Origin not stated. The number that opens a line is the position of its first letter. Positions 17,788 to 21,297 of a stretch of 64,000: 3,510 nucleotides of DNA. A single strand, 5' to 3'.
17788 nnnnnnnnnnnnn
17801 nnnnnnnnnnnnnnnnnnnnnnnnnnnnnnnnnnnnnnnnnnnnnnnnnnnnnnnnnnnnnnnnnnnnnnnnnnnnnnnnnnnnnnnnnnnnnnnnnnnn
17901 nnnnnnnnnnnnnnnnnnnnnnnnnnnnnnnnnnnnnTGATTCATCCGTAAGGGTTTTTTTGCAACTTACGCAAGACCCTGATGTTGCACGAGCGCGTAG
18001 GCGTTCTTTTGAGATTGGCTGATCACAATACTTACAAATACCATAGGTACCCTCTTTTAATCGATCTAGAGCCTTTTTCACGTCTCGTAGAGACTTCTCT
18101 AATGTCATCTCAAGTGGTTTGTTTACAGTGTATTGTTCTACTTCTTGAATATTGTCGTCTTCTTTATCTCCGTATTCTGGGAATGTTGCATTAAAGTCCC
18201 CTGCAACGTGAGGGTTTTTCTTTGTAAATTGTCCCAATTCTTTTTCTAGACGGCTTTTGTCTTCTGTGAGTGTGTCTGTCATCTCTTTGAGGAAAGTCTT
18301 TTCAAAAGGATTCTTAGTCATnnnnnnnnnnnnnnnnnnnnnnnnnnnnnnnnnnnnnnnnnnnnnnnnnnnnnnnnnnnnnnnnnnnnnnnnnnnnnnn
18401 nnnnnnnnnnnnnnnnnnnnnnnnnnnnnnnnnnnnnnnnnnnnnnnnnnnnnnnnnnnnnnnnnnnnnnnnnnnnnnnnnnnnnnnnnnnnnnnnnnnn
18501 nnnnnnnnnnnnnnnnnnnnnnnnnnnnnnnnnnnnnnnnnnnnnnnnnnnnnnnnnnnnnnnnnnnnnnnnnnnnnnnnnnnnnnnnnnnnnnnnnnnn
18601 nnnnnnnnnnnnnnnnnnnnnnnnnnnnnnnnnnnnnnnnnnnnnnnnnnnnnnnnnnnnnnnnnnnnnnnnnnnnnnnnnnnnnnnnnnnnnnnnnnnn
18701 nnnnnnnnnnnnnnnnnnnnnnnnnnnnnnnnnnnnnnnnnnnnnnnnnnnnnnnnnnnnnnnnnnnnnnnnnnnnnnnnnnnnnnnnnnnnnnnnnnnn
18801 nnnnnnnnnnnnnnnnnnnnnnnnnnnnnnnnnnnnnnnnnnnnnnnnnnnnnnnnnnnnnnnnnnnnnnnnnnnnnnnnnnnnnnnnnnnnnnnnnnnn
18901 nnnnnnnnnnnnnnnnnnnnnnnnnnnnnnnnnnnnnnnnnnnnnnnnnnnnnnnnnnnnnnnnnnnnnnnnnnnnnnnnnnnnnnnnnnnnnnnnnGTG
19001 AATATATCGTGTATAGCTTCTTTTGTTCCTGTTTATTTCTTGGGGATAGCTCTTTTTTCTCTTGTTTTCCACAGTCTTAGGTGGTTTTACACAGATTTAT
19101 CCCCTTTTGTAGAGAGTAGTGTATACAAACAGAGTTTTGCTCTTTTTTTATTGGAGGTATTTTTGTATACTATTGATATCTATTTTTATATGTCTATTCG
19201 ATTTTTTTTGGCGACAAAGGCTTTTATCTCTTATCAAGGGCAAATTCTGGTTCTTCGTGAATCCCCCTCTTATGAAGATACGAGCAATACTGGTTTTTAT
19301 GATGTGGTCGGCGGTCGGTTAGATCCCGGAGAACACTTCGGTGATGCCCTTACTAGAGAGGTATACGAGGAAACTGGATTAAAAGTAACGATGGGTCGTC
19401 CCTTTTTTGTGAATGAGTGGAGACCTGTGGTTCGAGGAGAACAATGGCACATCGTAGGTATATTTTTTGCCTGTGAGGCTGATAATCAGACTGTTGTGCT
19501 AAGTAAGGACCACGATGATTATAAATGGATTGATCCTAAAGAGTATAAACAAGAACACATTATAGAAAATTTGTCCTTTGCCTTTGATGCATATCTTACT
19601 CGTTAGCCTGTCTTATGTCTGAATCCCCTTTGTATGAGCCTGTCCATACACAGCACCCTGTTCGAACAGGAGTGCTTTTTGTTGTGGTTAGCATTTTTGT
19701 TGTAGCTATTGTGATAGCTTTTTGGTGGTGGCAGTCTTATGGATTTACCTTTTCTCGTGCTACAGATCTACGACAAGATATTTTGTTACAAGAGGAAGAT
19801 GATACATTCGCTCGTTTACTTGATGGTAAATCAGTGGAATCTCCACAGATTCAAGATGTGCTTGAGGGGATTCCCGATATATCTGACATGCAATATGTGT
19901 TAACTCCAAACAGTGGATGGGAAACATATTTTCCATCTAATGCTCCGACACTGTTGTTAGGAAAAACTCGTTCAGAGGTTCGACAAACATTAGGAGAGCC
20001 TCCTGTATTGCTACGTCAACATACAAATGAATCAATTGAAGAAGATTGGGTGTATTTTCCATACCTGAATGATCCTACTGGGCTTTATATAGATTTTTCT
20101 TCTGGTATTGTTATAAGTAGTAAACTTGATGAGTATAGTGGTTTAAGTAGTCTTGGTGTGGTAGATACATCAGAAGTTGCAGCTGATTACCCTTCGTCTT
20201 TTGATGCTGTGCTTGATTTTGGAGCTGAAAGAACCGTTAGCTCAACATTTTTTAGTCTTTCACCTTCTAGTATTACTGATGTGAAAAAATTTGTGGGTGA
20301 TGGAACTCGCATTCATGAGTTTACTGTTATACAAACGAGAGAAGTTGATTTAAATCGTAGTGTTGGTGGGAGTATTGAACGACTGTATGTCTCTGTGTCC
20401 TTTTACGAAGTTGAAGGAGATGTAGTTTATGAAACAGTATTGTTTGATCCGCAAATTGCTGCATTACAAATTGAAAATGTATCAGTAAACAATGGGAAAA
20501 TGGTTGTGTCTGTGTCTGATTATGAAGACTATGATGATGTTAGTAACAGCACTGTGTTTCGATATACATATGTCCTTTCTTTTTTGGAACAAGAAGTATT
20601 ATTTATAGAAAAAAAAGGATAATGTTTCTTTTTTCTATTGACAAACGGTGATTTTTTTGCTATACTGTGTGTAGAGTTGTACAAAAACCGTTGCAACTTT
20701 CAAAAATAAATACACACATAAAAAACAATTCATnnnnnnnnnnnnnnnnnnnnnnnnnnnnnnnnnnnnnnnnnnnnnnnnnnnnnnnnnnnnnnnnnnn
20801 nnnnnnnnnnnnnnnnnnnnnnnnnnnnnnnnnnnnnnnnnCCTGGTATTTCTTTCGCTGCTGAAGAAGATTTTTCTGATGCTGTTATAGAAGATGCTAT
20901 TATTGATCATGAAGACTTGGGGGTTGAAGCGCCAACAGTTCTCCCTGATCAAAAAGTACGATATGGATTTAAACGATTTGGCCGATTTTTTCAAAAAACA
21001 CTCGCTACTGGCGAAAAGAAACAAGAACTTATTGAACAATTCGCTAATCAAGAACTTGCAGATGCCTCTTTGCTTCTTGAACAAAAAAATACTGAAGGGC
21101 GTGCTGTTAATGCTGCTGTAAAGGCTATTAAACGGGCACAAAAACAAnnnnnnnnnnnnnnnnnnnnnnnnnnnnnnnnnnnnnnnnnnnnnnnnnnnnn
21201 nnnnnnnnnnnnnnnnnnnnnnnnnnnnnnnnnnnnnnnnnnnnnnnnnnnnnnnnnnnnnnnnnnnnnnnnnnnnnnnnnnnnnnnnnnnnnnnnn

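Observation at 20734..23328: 864-aa secreted, hyper-charged E/R/D/F-rich low-complexity protein with tandem repeats, behind a consensus promoter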

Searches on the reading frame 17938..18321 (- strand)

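Call 20: search_protein_families(library=pfam, proteins=[window:17938-18321:-], max_evalue=0.001)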
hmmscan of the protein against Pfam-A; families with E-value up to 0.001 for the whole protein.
window:17938-18321:- (128 aa): 1 family
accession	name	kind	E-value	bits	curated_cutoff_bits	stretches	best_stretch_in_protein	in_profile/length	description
PF01258.23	zf-dskA_traR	-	3.1e-05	24.3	24.9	1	91-122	1-32/36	Prokaryotic dksA/traR C4-type zinc finger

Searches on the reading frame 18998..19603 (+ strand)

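Call 6: search_protein_families(library=pfam, proteins=[window:18998-19603:+], max_evalue=0.1)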
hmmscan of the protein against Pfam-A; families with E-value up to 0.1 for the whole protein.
window:18998-19603:+ (202 aa): 2 families
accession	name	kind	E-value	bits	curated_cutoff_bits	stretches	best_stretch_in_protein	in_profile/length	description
PF00293.34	NUDIX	-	1.6e-14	54.5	21.1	1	80-184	14-120/134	NUDIX domain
PF20125.4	DUF6515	-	0.0028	18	24.9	1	118-183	12-76/179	Family of unknown function (DUF6515)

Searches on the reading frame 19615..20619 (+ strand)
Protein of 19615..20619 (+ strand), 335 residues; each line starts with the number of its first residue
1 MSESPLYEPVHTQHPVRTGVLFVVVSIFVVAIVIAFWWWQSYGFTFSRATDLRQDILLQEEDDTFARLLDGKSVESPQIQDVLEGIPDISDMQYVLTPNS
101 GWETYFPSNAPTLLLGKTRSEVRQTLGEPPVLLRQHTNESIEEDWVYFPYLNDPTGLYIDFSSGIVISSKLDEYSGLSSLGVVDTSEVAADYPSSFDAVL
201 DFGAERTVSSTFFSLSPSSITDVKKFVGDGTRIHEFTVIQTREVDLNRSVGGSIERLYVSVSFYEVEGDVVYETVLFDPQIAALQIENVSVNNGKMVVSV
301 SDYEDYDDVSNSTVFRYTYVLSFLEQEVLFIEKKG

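Call 6: search_protein_families(library=pfam, proteins=[window:19615-20619:+], max_evalue=0.1)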
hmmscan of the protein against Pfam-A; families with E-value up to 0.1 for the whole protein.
window:19615-20619:+ (335 aa): 1 family
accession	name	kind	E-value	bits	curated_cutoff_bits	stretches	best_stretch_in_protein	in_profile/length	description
PF07913.16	DUF1678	-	0.092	13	25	0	69-120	128-178/196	Protein of unknown function (DUF1678)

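Call 39: search_protein_families(library=ncbifam, proteins=[window:19615-20619:+], max_evalue=0.01)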
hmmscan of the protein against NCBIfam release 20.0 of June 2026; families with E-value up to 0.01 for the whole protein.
window:19615-20619:+ (335 aa): 0 families

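Call 60: list_cluster_members(proteins=[P0001, window:19615-20619:+])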
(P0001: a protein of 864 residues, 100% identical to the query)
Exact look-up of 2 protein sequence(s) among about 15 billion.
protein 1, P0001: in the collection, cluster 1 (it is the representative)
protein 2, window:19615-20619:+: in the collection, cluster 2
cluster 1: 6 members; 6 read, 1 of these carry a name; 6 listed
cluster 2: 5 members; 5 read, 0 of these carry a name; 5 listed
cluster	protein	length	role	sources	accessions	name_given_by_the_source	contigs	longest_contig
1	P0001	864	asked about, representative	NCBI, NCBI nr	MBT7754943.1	MAG: hypothetical protein HN726_01985 [Candidatus Magasanikbacteria bacterium] | hypothetical protein [Candidatus Magasanikbacteria bacterium]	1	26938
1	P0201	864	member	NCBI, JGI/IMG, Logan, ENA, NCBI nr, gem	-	-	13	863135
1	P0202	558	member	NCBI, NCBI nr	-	-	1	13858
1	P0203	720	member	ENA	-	-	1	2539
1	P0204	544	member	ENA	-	-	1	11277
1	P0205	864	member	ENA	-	-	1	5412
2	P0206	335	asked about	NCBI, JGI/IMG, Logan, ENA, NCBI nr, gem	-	-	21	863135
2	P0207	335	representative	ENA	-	-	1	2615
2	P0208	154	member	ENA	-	-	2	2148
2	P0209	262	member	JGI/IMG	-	-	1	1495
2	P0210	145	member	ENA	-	-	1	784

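Call 86: search_protein_families(library=padloc, proteins=[window:19615-20619:+], max_evalue=0.01)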
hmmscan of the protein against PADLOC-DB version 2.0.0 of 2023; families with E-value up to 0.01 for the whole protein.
window:19615-20619:+ (335 aa): 0 families

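Call 87: search_protein_families(library=phrogs, proteins=[window:19615-20619:+], max_evalue=0.01)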
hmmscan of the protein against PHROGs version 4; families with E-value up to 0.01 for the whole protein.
window:19615-20619:+ (335 aa): 0 families

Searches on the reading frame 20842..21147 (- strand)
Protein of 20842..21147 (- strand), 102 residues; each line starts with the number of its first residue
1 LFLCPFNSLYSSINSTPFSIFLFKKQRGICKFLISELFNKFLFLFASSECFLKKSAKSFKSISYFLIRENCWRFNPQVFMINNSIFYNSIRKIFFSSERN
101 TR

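Call 80: search_protein_families(library=pfam, proteins=[window:20842-21147:-], max_evalue=0.01)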
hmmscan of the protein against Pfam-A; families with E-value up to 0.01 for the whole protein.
window:20842-21147:- (102 aa): 0 families
